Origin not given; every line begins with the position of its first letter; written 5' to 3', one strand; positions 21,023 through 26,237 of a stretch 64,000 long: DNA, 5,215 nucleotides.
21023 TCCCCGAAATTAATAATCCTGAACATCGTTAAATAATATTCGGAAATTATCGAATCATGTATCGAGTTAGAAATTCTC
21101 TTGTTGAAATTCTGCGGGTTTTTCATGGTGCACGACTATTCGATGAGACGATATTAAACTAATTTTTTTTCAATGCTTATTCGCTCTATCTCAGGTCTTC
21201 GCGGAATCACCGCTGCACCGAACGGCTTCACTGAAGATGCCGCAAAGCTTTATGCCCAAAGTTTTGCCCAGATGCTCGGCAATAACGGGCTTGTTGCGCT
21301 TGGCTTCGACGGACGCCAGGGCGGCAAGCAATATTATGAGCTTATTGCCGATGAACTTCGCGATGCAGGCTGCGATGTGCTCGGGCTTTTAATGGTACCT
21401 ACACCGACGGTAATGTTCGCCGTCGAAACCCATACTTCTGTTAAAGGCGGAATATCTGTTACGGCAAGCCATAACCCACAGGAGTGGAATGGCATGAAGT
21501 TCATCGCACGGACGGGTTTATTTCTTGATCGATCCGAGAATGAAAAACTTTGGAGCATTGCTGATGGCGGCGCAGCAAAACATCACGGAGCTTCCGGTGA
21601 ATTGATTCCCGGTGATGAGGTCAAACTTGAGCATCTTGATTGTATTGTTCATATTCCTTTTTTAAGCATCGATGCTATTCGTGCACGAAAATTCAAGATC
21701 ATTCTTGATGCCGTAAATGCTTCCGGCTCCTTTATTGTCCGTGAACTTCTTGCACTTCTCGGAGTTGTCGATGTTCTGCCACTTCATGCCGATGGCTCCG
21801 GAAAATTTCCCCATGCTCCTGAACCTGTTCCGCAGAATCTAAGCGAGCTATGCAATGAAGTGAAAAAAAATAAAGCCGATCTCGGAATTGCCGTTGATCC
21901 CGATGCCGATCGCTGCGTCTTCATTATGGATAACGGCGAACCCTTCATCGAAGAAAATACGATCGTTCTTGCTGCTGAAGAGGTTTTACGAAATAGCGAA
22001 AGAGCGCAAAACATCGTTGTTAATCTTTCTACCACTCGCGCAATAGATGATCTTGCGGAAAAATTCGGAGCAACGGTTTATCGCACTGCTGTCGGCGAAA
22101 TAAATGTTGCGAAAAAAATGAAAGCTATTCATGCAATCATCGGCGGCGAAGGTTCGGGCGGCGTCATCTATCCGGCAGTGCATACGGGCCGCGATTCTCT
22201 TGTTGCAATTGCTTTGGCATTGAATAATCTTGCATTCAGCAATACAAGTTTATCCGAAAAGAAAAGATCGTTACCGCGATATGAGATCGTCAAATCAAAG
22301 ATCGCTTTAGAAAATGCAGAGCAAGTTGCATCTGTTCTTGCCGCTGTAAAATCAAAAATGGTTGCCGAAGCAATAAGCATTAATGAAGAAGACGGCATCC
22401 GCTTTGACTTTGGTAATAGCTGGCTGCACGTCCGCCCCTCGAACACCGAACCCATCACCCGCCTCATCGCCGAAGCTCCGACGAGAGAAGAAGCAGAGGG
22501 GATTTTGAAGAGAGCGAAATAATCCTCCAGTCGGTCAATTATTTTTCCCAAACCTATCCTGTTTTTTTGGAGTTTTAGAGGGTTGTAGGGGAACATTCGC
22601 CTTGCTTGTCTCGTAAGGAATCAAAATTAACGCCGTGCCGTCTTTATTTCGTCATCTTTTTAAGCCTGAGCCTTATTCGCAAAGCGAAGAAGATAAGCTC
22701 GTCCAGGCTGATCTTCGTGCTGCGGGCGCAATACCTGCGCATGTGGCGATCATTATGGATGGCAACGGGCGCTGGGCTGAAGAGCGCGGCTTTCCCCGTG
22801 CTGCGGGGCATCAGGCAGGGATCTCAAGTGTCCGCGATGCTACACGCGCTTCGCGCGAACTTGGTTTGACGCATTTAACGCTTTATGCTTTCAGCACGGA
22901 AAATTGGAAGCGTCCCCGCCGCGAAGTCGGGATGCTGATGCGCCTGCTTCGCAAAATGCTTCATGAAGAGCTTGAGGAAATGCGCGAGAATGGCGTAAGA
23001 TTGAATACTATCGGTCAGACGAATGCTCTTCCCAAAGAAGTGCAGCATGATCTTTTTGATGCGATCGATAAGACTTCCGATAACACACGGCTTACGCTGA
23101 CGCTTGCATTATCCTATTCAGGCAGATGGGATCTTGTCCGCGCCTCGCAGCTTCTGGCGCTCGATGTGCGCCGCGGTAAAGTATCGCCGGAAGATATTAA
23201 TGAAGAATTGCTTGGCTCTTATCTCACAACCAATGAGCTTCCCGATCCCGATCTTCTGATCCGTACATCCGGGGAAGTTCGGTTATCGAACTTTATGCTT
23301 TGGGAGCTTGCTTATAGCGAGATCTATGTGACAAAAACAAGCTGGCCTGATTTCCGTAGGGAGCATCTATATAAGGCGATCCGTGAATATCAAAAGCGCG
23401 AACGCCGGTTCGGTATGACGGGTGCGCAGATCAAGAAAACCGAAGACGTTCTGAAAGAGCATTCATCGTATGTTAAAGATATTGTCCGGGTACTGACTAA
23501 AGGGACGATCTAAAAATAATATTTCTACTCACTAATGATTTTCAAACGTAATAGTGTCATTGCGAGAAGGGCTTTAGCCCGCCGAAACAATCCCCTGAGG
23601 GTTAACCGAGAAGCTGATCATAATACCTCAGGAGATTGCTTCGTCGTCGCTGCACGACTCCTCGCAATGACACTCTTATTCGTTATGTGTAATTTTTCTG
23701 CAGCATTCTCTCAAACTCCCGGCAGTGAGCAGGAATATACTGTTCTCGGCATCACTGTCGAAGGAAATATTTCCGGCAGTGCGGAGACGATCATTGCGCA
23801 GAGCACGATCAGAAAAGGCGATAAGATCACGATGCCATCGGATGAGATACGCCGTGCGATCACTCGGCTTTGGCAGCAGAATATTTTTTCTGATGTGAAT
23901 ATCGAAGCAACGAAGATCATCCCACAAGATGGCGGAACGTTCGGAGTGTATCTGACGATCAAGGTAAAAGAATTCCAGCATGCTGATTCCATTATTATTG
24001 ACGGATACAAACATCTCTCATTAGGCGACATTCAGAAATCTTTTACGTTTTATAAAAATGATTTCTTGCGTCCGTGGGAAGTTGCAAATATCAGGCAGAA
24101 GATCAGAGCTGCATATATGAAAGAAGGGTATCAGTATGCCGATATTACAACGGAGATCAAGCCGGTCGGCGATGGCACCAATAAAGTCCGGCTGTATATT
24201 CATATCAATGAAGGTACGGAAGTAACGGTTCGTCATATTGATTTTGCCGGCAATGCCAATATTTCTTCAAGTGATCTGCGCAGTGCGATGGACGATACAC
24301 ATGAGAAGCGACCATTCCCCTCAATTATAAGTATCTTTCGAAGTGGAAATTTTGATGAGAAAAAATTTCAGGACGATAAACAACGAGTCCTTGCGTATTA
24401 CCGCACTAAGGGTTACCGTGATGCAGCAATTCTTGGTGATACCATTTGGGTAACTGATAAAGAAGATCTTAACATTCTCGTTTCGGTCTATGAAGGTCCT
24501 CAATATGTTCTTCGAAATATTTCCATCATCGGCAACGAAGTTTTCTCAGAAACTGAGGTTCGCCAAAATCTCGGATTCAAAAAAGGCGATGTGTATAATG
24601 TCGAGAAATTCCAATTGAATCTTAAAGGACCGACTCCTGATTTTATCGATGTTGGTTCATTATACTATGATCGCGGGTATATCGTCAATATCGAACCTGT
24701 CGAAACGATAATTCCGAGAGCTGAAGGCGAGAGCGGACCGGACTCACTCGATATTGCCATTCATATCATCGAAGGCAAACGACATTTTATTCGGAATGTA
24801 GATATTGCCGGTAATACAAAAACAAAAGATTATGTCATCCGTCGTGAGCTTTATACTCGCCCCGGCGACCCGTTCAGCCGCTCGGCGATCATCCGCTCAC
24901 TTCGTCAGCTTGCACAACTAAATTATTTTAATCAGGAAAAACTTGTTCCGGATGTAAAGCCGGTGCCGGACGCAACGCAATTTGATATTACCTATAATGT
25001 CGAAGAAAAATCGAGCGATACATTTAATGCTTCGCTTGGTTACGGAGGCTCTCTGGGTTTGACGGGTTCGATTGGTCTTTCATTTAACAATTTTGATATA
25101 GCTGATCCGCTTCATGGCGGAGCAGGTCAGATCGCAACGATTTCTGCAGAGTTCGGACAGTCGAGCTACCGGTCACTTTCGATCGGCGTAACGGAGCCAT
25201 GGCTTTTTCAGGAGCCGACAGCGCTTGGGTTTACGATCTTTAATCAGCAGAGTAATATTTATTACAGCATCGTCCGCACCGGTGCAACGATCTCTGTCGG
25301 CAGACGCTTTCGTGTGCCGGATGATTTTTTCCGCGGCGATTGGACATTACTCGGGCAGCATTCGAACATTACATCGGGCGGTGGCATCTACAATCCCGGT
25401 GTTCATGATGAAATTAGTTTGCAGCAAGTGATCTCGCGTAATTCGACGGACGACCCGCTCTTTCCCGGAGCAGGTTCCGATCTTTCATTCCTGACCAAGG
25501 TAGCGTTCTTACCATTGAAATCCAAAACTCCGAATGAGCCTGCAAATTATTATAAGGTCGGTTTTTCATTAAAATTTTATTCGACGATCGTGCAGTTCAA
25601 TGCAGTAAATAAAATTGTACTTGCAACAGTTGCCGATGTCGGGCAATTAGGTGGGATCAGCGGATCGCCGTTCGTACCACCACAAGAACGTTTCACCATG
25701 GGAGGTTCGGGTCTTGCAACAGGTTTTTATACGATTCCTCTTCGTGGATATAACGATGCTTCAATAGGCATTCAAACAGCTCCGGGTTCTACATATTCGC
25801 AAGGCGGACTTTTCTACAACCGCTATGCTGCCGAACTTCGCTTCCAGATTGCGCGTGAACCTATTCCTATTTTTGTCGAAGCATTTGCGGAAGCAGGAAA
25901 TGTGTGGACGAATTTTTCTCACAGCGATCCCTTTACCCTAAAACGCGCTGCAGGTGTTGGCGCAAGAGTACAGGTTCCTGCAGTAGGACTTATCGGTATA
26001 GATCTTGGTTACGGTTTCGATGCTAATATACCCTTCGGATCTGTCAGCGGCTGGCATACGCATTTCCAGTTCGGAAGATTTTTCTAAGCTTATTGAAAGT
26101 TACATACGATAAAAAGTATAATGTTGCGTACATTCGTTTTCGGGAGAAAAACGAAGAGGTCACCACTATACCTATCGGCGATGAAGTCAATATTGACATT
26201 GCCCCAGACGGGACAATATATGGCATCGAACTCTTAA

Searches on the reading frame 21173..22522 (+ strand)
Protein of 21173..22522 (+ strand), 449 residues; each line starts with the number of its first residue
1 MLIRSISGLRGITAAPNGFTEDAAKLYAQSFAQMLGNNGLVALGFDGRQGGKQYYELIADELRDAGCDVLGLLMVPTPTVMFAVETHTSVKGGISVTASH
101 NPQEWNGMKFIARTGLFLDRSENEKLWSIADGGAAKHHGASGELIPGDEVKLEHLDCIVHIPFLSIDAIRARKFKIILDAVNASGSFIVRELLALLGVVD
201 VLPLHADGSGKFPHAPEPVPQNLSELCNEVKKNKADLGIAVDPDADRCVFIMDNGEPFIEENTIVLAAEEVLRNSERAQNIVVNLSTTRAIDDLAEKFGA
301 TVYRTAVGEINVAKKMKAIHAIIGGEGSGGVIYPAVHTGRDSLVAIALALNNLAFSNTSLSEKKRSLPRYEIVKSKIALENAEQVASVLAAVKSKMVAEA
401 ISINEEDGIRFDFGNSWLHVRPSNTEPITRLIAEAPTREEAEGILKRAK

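Call 78: search_protein_families(library=pfam, proteins=[window:21173-22522:+], max_evalue=0.0001)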
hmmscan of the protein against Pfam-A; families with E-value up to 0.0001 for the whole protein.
window:21173-22522:+ (449 aa): 4 families
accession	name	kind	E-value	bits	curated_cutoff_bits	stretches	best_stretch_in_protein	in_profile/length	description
PF02878.22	PGM_PMM_I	-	1.7e-25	89.7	22.5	1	7-131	7-132/138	Phosphoglucomutase/phosphomannomutase, alpha/beta/alpha domain I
PF02879.22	PGM_PMM_II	-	1.4e-22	80.6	29.3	1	155-254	4-102/103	Phosphoglucomutase/phosphomannomutase, alpha/beta/alpha domain II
PF02880.22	PGM_PMM_III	-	9.1e-21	74.6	20.7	1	262-366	4-110/115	Phosphoglucomutase/phosphomannomutase, alpha/beta/alpha domain III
PF00408.26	PGM_PMM_IV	-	3.2e-10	40.3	23.1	1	379-445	6-62/68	Phosphoglucomutase/phosphomannomutase, C-terminal domain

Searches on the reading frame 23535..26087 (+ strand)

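Call 78: search_protein_families(library=pfam, proteins=[window:23535-26087:+], max_evalue=0.0001)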
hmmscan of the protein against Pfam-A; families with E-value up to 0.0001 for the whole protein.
window:23535-26087:+ (850 aa): 3 families
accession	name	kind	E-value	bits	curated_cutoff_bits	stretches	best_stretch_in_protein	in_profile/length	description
PF07244.20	POTRA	-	2.2e-46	156.9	21.3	4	419-492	3-79/79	Surface antigen variable number repeat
PF01103.29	Omp85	-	5e-29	102.3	24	1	529-829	4-307/325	Omp85 superfamily domain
PF08478.15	POTRA_1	-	2.6e-07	31.3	23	0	73-98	6-31/69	POTRA domain, FtsQ-type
